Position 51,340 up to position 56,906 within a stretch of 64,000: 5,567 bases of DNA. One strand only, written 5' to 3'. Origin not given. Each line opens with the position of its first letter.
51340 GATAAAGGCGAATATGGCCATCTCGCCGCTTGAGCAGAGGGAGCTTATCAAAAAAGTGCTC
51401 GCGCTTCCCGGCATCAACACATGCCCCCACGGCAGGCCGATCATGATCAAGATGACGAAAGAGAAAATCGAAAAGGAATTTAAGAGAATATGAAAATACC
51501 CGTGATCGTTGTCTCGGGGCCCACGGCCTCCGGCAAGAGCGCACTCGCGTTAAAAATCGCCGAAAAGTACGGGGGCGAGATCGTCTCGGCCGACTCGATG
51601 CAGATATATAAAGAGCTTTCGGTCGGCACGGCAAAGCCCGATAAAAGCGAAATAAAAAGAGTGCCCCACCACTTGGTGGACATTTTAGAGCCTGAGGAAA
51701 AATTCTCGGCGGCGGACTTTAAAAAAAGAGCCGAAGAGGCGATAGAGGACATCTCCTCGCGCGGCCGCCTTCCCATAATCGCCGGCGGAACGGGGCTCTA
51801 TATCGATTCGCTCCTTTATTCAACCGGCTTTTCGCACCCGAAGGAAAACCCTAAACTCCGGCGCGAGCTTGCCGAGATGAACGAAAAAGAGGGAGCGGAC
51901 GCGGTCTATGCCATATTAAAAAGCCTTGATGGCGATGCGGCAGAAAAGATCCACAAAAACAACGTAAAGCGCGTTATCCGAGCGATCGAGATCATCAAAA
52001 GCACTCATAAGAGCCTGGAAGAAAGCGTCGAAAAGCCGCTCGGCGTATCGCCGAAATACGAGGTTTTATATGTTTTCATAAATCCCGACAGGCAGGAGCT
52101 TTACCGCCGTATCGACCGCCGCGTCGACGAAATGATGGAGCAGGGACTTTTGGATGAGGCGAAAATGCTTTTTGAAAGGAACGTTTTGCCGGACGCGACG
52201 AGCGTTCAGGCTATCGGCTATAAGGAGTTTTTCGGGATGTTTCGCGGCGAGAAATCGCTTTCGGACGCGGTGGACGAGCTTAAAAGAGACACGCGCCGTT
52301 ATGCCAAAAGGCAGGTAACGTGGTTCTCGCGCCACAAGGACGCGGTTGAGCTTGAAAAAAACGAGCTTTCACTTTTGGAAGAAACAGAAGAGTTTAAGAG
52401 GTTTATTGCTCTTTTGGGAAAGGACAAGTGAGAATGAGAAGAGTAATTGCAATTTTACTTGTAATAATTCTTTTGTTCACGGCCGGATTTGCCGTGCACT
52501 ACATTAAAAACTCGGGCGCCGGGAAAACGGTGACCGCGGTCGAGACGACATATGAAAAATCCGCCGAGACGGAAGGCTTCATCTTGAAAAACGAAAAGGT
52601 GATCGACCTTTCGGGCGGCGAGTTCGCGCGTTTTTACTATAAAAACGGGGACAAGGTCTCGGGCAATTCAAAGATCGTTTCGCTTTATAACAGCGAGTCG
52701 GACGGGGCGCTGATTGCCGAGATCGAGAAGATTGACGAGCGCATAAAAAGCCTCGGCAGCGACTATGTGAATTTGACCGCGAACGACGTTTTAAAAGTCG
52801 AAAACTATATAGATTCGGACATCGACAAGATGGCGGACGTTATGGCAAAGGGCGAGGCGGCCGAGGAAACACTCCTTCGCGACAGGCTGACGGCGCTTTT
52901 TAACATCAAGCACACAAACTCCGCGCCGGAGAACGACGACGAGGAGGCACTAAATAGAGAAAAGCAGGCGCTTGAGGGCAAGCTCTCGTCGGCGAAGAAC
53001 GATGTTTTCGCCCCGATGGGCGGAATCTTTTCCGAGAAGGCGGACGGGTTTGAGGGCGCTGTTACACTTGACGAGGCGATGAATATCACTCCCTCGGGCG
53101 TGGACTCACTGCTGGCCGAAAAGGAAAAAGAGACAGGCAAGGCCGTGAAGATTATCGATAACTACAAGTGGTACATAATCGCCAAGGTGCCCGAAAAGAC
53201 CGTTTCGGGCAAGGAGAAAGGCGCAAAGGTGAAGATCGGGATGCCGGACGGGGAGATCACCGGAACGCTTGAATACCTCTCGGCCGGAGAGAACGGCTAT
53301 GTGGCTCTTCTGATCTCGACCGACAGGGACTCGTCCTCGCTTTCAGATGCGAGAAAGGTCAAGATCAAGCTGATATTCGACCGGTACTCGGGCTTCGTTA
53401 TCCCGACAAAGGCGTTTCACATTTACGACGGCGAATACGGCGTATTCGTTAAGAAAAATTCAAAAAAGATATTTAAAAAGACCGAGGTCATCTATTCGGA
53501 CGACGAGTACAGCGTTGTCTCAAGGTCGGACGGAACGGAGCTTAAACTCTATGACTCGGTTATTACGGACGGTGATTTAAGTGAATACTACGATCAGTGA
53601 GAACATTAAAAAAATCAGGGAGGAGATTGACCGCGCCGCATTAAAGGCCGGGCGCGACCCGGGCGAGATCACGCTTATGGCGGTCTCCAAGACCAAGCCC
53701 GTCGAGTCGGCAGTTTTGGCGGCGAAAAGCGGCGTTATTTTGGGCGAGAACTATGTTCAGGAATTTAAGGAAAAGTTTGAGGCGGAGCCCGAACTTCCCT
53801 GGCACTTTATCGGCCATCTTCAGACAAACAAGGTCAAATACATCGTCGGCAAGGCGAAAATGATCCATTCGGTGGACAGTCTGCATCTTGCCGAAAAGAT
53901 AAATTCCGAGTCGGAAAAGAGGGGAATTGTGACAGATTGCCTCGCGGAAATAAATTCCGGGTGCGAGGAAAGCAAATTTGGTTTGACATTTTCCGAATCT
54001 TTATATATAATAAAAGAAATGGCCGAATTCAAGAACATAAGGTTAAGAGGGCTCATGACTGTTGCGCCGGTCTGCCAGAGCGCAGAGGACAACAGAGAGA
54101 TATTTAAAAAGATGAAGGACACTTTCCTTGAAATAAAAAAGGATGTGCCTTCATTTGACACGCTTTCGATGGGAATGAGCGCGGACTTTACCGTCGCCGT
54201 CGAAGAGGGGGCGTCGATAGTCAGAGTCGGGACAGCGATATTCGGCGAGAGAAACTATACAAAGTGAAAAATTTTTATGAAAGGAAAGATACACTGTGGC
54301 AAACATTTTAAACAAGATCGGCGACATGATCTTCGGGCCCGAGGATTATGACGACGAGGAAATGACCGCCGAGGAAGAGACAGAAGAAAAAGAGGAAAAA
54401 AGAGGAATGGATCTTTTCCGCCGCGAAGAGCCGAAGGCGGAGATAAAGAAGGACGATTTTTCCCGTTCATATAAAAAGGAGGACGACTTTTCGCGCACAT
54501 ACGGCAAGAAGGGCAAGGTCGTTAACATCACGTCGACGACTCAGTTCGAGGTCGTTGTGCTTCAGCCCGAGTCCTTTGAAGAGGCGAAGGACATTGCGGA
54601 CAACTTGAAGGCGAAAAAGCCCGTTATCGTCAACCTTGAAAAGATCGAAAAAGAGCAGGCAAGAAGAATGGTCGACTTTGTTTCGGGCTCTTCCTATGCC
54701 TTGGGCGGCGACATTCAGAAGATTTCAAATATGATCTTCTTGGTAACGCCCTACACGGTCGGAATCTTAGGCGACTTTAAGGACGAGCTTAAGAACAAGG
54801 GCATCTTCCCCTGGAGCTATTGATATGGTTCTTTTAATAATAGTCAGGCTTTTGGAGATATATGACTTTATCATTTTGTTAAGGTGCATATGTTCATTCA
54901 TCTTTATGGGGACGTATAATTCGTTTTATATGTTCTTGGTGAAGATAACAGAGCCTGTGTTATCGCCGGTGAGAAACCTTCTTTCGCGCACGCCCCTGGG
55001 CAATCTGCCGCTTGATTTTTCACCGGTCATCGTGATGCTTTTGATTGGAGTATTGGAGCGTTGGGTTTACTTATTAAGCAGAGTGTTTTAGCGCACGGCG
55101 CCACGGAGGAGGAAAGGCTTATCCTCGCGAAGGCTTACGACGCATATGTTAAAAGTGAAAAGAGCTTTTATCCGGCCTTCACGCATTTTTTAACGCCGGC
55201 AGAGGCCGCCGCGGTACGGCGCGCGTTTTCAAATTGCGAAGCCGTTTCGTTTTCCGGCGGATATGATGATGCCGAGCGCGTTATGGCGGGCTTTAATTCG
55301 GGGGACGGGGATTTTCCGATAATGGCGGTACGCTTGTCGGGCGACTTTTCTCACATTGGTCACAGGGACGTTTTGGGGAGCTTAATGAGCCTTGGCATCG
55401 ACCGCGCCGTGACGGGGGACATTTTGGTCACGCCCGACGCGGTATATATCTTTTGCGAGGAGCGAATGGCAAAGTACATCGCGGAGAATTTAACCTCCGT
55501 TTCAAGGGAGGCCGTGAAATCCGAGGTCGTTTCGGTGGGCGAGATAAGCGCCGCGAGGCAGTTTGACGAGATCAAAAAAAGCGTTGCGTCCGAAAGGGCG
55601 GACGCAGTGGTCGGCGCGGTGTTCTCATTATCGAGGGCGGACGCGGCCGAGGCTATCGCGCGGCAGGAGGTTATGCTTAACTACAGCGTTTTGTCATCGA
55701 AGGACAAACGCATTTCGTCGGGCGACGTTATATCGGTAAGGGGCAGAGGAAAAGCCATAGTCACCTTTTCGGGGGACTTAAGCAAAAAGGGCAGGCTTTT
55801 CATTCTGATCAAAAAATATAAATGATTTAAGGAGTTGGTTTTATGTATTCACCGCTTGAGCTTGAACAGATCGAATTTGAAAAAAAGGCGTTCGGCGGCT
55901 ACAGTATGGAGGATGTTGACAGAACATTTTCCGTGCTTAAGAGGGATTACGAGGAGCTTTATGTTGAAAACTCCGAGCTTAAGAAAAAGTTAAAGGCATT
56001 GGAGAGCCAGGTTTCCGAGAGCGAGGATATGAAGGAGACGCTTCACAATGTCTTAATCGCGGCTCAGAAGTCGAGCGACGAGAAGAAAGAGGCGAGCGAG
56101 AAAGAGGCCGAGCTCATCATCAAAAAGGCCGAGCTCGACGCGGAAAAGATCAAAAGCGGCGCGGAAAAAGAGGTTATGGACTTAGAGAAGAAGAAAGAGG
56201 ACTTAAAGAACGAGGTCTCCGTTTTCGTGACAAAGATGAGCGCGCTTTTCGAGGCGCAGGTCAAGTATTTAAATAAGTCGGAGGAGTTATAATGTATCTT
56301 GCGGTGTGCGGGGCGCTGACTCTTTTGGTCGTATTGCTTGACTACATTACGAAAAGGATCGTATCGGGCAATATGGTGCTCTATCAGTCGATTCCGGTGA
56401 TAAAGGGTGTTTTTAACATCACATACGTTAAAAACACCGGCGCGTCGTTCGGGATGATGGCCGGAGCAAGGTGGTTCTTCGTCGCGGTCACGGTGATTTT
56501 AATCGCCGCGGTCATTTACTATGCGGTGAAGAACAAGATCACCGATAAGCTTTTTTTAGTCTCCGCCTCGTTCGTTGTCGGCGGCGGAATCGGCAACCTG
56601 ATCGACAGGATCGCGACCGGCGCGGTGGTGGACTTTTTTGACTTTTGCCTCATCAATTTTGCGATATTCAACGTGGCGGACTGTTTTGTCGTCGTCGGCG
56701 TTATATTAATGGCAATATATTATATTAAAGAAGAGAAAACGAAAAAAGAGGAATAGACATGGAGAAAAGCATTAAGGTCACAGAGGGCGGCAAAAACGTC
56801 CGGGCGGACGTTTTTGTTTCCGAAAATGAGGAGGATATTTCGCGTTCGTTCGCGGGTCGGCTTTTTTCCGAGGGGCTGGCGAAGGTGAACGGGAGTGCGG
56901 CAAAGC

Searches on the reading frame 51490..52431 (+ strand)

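Call 73: search_protein_families(library=pfam, proteins=[window:51490-52431:+], max_evalue=0.001)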
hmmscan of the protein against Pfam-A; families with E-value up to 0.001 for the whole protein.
window:51490-52431:+ (313 aa): 3 families
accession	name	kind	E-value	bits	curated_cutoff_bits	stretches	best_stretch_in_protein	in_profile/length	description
PF01715.23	IPPT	-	4.6e-87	292.1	23.6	1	38-281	1-242/243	IPP transferase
PF01745.22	IPT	-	2.4e-10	40.6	20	1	5-87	3-86/233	Isopentenyl transferase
PF13671.12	AAA_33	-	2.9e-05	24.8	27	0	5-59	1-52/143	AAA domain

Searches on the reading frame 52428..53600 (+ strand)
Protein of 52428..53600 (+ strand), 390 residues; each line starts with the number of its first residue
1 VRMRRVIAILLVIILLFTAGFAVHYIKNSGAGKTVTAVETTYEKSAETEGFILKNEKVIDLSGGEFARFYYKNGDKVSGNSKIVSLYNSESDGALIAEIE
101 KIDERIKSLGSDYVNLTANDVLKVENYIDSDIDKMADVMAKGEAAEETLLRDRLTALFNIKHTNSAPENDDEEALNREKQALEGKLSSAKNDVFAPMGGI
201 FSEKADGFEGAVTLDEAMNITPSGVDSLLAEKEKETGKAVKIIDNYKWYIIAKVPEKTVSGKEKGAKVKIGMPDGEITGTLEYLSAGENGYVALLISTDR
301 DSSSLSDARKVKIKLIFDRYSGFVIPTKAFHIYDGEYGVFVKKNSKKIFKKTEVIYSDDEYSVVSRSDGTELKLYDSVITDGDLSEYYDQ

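Call 73: search_protein_families(library=pfam, proteins=[window:52428-53600:+], max_evalue=0.001)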
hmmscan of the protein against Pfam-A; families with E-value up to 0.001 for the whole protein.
window:52428-53600:+ (390 aa): 1 family
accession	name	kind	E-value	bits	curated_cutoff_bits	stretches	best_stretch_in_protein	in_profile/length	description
PF12700.13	HlyD_2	-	1.5e-51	175.9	25.1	1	4-381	13-406/416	HlyD family secretion protein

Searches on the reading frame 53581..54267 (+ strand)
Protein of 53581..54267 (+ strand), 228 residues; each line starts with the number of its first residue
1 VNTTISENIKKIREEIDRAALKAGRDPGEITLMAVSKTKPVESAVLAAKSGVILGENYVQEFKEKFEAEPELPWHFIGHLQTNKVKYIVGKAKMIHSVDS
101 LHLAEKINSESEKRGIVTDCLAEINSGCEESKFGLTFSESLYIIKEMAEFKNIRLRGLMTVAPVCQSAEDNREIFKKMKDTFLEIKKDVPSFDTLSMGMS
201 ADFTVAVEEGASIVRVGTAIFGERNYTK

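Call 73: search_protein_families(library=pfam, proteins=[window:53581-54267:+], max_evalue=0.001)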
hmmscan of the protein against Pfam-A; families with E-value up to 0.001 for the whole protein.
window:53581-54267:+ (228 aa): 1 family
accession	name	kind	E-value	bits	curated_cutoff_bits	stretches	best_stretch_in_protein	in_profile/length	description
PF01168.26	Ala_racemase_N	-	5.3e-18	66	24.1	1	11-224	5-219/220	Alanine racemase, N-terminal domain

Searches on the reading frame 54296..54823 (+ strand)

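Call 73: search_protein_families(library=pfam, proteins=[window:54296-54823:+], max_evalue=0.001)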
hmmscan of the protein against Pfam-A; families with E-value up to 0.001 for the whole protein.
window:54296-54823:+ (175 aa): 1 family
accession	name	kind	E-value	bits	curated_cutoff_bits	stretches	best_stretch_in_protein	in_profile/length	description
PF04472.17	SepF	-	1.3e-29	102.6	27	1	86-157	1-72/72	Cell division protein SepF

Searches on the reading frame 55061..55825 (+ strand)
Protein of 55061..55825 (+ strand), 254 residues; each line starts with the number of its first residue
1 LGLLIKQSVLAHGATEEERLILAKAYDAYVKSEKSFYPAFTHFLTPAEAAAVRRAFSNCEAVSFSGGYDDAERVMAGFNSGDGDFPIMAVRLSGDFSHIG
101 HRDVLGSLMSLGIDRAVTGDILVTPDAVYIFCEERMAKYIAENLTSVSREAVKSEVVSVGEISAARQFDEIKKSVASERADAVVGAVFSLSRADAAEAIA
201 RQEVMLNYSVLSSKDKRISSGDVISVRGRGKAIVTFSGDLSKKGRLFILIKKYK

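Call 73: search_protein_families(library=pfam, proteins=[window:55061-55825:+], max_evalue=0.001)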
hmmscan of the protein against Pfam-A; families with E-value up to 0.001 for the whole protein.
window:55061-55825:+ (254 aa): 1 family
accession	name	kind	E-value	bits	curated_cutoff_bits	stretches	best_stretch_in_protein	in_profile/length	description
PF17774.7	YlmH_RBD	-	7.4e-16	58.7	23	1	87-157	10-80/84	Putative RNA-binding domain in YlmH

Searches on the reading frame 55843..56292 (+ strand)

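Call 15: search_protein_families(library=pfam, proteins=[window:55843-56292:+], max_evalue=0.001)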
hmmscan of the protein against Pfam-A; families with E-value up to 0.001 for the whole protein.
window:55843-56292:+ (149 aa): 2 families
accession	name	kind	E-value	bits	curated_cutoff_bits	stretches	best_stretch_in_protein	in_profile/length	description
PF05103.18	DivIVA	-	4.5e-30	104.7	28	1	2-132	1-130/131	DivIVA protein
PF15294.11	Leu_zip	-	4.7e-05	23.5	28.2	1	28-126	127-222/275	Leucine zipper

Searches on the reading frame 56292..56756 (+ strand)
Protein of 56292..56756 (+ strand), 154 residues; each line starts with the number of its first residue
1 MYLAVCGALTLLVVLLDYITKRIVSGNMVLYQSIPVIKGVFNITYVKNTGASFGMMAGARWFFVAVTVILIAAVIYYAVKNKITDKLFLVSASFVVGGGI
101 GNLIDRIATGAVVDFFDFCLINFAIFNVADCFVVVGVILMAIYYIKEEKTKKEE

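Call 15: search_protein_families(library=pfam, proteins=[window:56292-56756:+], max_evalue=0.001)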
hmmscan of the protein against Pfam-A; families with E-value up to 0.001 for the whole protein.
window:56292-56756:+ (154 aa): 2 families
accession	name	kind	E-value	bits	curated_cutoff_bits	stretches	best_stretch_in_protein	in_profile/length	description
PF01252.23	Peptidase_A8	-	3.8e-39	134.6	25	1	10-145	2-141/142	Signal peptidase (SPase) II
PF17555.7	TssN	-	0.00082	19.3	30.3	1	1-94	35-128/274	Type VI secretion system, TssN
